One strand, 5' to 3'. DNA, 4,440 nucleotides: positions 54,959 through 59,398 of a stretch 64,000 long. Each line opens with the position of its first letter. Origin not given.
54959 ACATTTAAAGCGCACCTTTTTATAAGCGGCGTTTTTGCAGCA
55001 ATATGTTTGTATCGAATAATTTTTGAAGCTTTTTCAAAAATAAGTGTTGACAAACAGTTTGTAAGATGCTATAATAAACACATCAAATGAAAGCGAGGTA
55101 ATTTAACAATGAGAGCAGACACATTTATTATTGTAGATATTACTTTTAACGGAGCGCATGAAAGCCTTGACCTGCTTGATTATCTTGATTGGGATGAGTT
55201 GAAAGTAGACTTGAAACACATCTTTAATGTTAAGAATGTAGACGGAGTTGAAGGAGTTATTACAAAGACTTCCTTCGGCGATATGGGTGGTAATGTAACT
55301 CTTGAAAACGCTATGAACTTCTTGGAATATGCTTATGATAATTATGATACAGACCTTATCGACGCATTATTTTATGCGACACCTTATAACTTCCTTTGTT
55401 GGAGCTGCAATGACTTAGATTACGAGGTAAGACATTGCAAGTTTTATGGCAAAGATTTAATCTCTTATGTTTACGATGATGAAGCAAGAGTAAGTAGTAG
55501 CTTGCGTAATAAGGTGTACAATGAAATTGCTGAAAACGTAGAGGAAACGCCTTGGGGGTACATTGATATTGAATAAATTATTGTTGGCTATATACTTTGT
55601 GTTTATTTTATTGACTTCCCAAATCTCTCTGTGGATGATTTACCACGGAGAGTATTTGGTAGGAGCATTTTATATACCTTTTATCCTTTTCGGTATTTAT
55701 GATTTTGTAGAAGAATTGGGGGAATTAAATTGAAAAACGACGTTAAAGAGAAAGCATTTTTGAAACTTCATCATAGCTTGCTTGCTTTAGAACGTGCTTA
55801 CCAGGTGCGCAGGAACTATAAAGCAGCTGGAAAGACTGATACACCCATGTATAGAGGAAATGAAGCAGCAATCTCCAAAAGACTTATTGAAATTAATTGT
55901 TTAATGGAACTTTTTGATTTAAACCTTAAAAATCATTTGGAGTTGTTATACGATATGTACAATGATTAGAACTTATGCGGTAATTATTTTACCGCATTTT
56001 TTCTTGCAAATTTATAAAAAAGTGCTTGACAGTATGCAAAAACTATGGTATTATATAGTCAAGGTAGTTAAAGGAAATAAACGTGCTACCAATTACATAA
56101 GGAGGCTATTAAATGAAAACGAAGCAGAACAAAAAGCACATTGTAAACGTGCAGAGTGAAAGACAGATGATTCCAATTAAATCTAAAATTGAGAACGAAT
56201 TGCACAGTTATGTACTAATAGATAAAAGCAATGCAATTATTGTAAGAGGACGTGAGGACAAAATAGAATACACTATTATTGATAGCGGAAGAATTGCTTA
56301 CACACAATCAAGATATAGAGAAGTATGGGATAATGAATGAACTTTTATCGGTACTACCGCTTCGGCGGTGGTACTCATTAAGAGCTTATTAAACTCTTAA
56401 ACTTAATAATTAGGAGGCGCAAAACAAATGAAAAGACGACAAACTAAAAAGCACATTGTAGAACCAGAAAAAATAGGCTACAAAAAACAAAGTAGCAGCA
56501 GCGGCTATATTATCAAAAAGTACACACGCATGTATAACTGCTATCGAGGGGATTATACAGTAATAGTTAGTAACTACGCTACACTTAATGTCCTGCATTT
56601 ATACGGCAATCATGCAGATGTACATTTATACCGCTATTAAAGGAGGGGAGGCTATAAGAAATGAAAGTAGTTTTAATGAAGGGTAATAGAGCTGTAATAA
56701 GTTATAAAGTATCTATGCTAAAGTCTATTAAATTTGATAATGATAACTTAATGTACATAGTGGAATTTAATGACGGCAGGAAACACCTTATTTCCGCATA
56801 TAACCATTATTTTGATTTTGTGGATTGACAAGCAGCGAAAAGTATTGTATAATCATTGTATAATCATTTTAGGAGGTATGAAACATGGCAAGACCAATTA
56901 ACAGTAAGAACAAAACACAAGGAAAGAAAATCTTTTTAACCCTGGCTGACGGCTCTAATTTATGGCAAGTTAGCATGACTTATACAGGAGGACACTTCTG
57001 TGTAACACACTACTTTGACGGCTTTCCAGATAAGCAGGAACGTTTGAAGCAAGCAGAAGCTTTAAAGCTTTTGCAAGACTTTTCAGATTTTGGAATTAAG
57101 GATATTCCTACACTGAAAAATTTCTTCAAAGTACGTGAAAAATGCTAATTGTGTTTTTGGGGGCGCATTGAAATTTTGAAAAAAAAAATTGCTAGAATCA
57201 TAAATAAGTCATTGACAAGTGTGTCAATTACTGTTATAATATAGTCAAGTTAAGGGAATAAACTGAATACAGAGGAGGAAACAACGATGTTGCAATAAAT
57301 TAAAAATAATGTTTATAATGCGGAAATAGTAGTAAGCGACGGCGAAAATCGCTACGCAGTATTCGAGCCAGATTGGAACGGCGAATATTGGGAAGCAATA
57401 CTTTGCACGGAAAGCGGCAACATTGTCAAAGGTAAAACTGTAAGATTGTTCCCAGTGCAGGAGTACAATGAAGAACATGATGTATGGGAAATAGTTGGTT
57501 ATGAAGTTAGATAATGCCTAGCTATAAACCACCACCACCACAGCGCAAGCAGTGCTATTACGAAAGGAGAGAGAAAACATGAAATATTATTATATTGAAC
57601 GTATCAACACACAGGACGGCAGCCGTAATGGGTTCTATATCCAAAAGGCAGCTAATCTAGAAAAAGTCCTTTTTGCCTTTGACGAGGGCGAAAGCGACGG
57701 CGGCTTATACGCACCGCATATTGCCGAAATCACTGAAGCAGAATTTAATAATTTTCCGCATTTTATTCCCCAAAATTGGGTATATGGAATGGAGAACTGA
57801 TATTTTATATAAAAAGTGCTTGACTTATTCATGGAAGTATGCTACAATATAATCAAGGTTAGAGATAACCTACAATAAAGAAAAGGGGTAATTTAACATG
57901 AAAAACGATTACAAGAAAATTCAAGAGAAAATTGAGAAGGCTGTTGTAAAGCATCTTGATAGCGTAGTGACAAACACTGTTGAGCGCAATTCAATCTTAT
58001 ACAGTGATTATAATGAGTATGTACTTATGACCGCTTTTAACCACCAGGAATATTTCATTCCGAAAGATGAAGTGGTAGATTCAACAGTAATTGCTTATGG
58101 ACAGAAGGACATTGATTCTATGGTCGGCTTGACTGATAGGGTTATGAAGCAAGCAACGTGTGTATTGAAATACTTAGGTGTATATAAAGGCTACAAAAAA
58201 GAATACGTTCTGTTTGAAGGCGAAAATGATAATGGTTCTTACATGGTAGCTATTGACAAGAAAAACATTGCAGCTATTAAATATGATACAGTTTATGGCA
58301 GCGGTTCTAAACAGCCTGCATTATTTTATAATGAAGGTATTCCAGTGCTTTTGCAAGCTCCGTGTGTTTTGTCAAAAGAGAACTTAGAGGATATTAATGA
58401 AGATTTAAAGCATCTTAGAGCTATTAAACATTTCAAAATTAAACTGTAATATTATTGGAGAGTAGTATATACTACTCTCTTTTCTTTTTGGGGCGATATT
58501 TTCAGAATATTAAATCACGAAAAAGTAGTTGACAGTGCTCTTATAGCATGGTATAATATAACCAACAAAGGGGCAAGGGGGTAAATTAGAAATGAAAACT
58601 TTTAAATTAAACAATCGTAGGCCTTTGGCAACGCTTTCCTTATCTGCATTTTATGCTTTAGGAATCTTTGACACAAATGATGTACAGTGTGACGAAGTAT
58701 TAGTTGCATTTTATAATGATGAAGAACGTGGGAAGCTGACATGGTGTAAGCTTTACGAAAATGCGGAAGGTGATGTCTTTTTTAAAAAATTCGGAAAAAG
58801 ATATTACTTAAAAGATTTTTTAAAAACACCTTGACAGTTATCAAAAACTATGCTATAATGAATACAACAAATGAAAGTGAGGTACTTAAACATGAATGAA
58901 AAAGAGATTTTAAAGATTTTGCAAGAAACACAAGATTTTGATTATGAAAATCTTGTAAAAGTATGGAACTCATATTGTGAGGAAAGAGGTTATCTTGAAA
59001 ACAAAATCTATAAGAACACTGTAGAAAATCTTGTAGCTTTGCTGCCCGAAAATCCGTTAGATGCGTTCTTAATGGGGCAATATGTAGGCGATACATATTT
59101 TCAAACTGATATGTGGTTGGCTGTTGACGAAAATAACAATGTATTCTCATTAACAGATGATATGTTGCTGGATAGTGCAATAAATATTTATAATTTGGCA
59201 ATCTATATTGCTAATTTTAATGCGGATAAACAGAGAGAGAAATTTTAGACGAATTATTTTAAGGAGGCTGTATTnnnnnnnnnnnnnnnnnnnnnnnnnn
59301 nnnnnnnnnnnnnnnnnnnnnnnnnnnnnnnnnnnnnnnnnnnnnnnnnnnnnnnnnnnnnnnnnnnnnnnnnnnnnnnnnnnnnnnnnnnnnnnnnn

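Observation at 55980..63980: Array of ~17 near-identical promoter-RBS-small-gene cassettes (host-takeover-like early region)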

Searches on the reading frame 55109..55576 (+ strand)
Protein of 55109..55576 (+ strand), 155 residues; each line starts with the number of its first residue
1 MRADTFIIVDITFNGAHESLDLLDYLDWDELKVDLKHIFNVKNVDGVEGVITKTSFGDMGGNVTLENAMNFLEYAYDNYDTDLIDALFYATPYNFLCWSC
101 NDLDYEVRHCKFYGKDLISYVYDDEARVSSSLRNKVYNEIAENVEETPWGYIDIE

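Call 11: search_protein_families(library=pfam, proteins=[window:55109-55576:+], max_evalue=0.1)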
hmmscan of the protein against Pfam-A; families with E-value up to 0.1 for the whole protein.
window:55109-55576:+ (155 aa): 0 families

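Call 15: search_protein_families(library=phrogs, proteins=[window:55109-55576:+], max_evalue=0.01)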
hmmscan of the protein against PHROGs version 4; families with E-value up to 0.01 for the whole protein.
window:55109-55576:+ (155 aa): 0 families

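Call 44: search_solved_structures(query=window:55109-55576:+, max_evalue=10)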
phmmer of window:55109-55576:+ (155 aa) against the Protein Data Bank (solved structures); distinct sequences matched with E-value up to 10: 4.
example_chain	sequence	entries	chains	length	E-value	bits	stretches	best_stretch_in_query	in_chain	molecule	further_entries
7aoi_BX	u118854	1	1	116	0.64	13.2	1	93-117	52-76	LIM domain containing protein,mL90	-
6hiv_BX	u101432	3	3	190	1.1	12.5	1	93-117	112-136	mL90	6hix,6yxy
3ebq_A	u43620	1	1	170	1.2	12.3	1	73-148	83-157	MOLECULE: PPPDE1 (PERMUTED PAPAIN FOLD PEPTIDASES OF DSRNA VIRUSES AND EUKARYOTES 1), UPF0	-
2wp7_A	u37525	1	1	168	1.6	12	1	73-145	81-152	PPPDE PEPTIDASE DOMAIN-CONTAINING PROTEIN 2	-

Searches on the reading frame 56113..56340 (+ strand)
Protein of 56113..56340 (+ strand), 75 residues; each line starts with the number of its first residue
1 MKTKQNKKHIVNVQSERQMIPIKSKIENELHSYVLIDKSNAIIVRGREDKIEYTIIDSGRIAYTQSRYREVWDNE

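Call 28: search_protein_families(library=pfam, proteins=[window:56113-56340:+], max_evalue=0.05)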
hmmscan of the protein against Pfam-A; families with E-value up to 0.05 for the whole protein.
window:56113-56340:+ (75 aa): 0 families

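Call 29: search_protein_families(library=phrogs, proteins=[window:56113-56340:+], max_evalue=0.05)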
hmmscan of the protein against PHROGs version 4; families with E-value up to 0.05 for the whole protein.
window:56113-56340:+ (75 aa): 0 families

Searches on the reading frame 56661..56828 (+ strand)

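Call 28: search_protein_families(library=pfam, proteins=[window:56661-56828:+], max_evalue=0.05)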
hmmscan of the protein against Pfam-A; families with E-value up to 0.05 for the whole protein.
window:56661-56828:+ (55 aa): 1 family
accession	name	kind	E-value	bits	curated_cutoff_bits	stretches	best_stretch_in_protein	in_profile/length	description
PF23614.1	DUF7141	-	0.016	15.4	27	1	27-46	11-30/61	Domain of unknown function (DUF7141)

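Call 29: search_protein_families(library=phrogs, proteins=[window:56661-56828:+], max_evalue=0.05)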
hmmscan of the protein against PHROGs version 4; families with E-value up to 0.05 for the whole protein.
window:56661-56828:+ (55 aa): 0 families

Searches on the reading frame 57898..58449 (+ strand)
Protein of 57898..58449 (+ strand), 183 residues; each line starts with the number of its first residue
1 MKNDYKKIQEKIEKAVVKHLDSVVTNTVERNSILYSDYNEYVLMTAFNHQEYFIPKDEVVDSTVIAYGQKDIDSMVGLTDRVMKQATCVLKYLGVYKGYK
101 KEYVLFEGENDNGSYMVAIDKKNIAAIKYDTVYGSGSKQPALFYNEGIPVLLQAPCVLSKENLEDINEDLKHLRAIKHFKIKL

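Call 11: search_protein_families(library=pfam, proteins=[window:57898-58449:+], max_evalue=0.1)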
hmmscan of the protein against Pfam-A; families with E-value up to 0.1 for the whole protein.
window:57898-58449:+ (183 aa): 2 families
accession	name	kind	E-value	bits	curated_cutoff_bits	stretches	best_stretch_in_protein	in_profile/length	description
PF16372.10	DUF4984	-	0.0023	18.1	25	1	18-117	46-141/164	Domain of unknown function (DUF4984)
PF21778.2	DUF6873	-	0.011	15.5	27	1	8-71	52-115/228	Family of unknown function (DUF6873)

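Call 15: search_protein_families(library=phrogs, proteins=[window:57898-58449:+], max_evalue=0.01)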
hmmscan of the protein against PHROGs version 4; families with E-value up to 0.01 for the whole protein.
window:57898-58449:+ (183 aa): 0 families

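Call 37: find_encoding_contigs(protein=window:57898-58449:+, flank=10000, max_places=6)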
Protein window:57898-58449:+ (183 aa): no gene with exactly this product is on record in the collection.

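Call 38: find_related_loci(query=window:57898-58449:+, collection=metagenome_contigs, flank=10000)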
Query window:57898-58449:+ (183 aa) in metagenome_contigs; peptide patterns used: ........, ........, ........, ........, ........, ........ (x = any residue, [..] = any of these).
324 stretches matched a pattern; 4 encode a relative of the query (tblastn E <= 1e-3); 4 distinct loci.
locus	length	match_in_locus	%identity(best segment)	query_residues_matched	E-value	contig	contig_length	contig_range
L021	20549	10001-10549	85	1-183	1e-105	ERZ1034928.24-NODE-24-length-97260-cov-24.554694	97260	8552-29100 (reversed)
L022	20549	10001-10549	85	1-183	1e-104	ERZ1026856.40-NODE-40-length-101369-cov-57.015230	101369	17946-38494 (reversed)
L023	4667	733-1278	74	1-183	2e-89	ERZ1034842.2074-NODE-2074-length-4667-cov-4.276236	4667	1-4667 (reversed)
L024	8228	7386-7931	74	1-183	9e-88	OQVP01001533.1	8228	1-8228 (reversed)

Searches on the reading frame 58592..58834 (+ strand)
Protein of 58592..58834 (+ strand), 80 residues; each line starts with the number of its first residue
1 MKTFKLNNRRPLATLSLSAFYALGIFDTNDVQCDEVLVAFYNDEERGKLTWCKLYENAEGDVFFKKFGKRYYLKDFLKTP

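Call 28: search_protein_families(library=pfam, proteins=[window:58592-58834:+], max_evalue=0.05)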
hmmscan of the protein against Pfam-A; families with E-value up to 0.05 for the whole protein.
window:58592-58834:+ (80 aa): 1 family
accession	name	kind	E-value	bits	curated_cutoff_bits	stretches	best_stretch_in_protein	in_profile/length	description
PF02728.21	Cu_amine_oxidN3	-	0.047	14.4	22.6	0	23-64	28-70/100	Copper amine oxidase, N3 domain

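Call 29: search_protein_families(library=phrogs, proteins=[window:58592-58834:+], max_evalue=0.05)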
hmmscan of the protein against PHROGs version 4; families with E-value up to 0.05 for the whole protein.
window:58592-58834:+ (80 aa): 2 families
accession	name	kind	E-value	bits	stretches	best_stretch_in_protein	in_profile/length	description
phrog_34079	-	unknown function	0.00032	21.7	1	3-78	18-97/103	-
phrog_17101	-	unknown function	0.0081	17.1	1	12-78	7-71/72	-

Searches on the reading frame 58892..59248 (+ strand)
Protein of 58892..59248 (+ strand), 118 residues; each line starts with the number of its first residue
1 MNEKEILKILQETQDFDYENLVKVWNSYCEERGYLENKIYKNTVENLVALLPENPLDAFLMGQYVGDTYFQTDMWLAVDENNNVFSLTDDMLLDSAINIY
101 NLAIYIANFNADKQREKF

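Call 11: search_protein_families(library=pfam, proteins=[window:58892-59248:+], max_evalue=0.1)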
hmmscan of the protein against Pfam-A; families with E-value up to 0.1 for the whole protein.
window:58892-59248:+ (118 aa): 1 family
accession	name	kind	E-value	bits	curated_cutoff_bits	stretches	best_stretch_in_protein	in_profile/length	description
PF21033.3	RMD1-3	-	0.055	13.1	26.7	1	39-66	112-139/235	Regulator of microtubule dynamics protein 1-3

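Call 15: search_protein_families(library=phrogs, proteins=[window:58892-59248:+], max_evalue=0.01)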
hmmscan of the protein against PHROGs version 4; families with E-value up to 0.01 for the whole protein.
window:58892-59248:+ (118 aa): 0 families
